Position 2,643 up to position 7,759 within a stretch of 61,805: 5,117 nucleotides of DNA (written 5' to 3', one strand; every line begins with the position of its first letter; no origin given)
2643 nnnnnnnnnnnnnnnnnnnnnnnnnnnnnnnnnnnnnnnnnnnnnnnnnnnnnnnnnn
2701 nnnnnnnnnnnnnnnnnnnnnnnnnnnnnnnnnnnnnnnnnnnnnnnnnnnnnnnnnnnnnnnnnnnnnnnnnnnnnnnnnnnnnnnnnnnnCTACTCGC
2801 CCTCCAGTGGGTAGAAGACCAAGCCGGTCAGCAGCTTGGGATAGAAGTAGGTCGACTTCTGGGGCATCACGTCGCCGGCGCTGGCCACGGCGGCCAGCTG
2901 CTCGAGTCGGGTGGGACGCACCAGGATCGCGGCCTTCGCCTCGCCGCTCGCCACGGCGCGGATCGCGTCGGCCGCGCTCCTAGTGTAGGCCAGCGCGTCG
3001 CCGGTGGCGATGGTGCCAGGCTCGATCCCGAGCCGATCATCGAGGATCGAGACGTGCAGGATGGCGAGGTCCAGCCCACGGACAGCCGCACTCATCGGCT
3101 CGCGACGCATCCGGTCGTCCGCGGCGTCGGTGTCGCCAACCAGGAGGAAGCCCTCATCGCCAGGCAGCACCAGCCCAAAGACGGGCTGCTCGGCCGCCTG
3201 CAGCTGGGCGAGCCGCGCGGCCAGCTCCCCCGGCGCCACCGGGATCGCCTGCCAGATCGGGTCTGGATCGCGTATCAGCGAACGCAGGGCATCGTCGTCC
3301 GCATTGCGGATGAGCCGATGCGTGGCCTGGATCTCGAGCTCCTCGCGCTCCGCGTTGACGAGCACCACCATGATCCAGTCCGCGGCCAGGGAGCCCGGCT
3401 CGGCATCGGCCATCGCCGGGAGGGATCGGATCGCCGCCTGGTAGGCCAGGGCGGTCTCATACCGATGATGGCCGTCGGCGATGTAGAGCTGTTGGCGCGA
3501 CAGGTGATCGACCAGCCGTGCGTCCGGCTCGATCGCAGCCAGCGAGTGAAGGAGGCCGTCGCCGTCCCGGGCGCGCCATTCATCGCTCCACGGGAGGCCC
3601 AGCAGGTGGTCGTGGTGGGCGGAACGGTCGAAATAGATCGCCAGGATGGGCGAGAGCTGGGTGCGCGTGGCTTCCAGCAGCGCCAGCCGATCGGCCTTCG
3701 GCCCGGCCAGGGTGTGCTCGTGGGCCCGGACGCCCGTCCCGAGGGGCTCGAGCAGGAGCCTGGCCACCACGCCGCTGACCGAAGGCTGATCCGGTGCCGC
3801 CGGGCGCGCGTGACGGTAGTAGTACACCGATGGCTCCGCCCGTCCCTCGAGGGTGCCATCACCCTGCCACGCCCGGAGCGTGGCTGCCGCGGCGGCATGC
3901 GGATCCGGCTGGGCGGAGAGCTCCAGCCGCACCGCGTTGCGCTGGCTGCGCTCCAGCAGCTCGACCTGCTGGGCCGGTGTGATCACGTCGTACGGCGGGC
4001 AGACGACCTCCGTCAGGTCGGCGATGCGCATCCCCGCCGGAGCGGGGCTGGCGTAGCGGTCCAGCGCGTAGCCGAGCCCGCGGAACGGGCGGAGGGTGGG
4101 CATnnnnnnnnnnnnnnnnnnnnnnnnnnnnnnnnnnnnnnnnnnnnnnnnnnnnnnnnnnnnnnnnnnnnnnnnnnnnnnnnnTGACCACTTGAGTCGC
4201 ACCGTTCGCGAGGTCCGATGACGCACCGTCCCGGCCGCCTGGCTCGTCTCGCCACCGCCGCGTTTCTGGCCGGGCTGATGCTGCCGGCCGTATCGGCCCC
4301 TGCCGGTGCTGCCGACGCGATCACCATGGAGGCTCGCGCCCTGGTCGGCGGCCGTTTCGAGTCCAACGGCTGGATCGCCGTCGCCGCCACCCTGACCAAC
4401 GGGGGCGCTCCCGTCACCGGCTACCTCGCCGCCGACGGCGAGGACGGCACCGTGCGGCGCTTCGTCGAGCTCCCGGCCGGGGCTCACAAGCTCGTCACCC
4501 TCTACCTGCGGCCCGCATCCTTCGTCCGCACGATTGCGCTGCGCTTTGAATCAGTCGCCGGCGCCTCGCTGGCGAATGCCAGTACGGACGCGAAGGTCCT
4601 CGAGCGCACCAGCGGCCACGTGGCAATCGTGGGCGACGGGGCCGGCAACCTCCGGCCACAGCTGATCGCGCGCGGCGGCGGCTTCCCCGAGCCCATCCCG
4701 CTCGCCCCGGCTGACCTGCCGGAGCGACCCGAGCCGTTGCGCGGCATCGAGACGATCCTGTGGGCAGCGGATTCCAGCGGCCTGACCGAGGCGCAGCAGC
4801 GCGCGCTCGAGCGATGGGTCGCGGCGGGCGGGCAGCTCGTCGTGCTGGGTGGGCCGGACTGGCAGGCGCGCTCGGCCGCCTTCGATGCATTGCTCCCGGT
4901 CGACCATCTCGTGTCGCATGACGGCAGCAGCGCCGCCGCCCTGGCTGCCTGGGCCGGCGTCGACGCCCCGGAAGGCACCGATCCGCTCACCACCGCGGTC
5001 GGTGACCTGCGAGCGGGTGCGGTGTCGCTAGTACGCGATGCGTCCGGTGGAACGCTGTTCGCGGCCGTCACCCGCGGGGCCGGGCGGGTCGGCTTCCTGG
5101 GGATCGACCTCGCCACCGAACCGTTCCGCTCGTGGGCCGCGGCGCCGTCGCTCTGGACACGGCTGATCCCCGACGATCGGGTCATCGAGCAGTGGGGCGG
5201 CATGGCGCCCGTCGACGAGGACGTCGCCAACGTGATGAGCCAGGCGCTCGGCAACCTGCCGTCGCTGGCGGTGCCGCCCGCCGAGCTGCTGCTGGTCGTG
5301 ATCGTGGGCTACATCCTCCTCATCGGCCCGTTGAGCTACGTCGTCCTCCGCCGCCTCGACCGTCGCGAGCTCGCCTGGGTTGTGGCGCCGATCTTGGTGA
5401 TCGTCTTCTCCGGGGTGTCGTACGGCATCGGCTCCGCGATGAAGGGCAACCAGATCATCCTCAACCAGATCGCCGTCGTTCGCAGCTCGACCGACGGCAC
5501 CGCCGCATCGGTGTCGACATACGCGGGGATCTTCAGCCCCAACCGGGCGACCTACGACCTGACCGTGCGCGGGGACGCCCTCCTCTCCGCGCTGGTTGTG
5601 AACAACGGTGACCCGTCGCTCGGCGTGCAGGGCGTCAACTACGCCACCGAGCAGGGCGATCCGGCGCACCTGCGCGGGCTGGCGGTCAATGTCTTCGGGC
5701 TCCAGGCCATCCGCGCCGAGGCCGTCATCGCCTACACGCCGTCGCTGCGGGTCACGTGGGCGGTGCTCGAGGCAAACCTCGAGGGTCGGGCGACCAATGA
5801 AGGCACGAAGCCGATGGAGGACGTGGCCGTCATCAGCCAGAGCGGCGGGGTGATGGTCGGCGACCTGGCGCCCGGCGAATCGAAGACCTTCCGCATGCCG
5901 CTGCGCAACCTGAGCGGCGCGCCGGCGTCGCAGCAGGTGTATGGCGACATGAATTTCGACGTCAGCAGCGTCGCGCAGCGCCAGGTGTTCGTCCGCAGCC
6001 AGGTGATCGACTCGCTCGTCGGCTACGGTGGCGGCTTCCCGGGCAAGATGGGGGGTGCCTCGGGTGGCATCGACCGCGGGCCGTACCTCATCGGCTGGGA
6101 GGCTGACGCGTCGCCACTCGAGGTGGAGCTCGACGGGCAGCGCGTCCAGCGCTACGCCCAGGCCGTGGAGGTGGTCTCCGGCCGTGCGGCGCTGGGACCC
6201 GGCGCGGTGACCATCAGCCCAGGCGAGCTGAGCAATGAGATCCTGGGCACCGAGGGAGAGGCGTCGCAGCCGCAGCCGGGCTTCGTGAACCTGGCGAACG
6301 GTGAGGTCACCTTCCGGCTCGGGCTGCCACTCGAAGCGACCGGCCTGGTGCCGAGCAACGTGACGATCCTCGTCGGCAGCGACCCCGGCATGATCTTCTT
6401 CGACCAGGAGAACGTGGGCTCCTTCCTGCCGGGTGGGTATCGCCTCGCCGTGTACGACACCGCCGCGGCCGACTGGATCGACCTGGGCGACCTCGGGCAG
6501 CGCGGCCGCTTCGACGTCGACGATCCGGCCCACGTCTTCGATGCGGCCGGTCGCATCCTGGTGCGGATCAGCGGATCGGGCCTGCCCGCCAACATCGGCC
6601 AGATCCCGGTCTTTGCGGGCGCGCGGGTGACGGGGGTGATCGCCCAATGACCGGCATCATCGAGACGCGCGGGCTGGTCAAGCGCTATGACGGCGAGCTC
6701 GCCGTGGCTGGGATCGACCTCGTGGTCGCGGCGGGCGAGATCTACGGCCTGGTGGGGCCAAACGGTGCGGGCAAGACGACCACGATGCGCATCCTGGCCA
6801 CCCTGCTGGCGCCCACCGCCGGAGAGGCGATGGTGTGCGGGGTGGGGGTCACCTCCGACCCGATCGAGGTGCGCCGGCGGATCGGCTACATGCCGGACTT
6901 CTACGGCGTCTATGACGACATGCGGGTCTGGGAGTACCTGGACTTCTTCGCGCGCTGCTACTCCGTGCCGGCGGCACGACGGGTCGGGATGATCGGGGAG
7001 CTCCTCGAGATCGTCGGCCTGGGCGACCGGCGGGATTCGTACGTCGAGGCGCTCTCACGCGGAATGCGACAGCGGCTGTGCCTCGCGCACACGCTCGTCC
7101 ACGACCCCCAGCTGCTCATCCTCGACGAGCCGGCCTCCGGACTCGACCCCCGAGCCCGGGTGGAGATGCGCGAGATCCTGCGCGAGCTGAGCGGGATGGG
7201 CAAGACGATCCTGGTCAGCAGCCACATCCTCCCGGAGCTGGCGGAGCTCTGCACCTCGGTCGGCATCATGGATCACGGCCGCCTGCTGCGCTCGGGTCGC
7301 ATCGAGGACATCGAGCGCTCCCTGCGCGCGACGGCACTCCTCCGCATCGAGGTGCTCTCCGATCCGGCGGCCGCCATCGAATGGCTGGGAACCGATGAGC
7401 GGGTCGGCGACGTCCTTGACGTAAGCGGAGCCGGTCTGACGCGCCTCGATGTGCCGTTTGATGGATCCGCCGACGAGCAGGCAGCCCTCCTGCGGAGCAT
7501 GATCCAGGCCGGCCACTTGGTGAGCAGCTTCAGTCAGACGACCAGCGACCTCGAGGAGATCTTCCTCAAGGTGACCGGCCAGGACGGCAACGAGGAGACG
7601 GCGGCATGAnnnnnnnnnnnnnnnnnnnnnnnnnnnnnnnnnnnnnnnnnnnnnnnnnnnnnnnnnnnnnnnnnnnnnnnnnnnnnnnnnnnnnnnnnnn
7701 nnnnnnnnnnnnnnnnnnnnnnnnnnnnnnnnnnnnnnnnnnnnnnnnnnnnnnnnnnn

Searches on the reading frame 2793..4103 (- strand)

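Call 87: search_protein_families(library=pfam, proteins=[window:2793-4103:-], max_evalue=0.0001)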
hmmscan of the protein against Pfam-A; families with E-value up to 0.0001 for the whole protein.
window:2793-4103:- (436 aa): 1 family
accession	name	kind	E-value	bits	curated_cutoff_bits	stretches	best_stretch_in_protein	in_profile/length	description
PF06245.16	DUF1015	-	1.5e-53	182.3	25.8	1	25-326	14-310/325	Protein of unknown function (DUF1015)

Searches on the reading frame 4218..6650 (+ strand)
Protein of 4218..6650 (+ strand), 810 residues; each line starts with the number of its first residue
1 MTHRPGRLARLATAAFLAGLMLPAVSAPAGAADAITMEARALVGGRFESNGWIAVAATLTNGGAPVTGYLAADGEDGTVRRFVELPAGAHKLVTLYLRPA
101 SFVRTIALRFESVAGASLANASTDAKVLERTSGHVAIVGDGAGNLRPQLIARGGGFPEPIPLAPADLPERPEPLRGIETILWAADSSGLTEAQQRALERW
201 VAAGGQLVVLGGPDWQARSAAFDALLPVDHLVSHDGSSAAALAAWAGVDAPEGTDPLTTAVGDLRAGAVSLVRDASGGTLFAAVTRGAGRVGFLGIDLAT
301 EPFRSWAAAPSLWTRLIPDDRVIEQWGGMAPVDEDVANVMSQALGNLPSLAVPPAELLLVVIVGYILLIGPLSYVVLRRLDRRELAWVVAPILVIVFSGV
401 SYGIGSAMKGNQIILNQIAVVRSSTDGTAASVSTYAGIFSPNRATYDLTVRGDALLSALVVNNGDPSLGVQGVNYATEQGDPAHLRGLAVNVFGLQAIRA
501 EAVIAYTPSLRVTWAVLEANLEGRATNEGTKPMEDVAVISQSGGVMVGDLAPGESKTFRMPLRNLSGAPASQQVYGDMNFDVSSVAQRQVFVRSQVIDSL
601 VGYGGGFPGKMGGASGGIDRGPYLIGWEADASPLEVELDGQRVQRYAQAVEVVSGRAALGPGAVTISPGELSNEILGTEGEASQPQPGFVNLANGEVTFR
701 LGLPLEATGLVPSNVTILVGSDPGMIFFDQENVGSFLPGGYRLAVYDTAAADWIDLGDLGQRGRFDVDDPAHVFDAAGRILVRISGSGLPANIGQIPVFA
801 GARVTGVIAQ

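Call 87: search_protein_families(library=pfam, proteins=[window:4218-6650:+], max_evalue=0.0001)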
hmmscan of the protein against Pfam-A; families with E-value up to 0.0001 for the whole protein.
window:4218-6650:+ (810 aa): 2 families
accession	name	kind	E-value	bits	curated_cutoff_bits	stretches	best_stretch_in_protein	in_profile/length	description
PF14258.12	DUF4350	-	1.7e-06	28.9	30.4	1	178-275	39-119/181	Domain of unknown function (DUF4350)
PF24157.1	DUF7408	-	8.8e-05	23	27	0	184-315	46-173/174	Domain of unknown function (DUF7408)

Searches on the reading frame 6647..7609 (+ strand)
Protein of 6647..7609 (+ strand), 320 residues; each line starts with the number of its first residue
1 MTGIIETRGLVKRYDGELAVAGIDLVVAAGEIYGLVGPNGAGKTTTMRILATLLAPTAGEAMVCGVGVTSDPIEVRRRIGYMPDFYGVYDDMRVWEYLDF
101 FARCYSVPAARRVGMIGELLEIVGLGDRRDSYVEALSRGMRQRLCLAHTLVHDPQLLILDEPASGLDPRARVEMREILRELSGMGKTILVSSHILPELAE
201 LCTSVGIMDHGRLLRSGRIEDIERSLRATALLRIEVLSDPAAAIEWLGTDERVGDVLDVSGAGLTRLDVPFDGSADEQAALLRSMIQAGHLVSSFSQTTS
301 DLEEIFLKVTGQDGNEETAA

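Call 88: search_protein_families(library=pfam, proteins=[window:6647-7609:+], max_evalue=0.0001)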
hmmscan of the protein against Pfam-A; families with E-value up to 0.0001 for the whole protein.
window:6647-7609:+ (320 aa): 2 families
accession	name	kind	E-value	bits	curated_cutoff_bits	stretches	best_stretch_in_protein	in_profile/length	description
PF00005.33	ABC_tran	-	1.3e-26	94.2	25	1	22-163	3-136/137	ABC transporter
PF13304.12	AAA_21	-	1.3e-14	55.5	27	1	127-198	229-302/304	AAA domain, putative AbiEii toxin, Type IV TA system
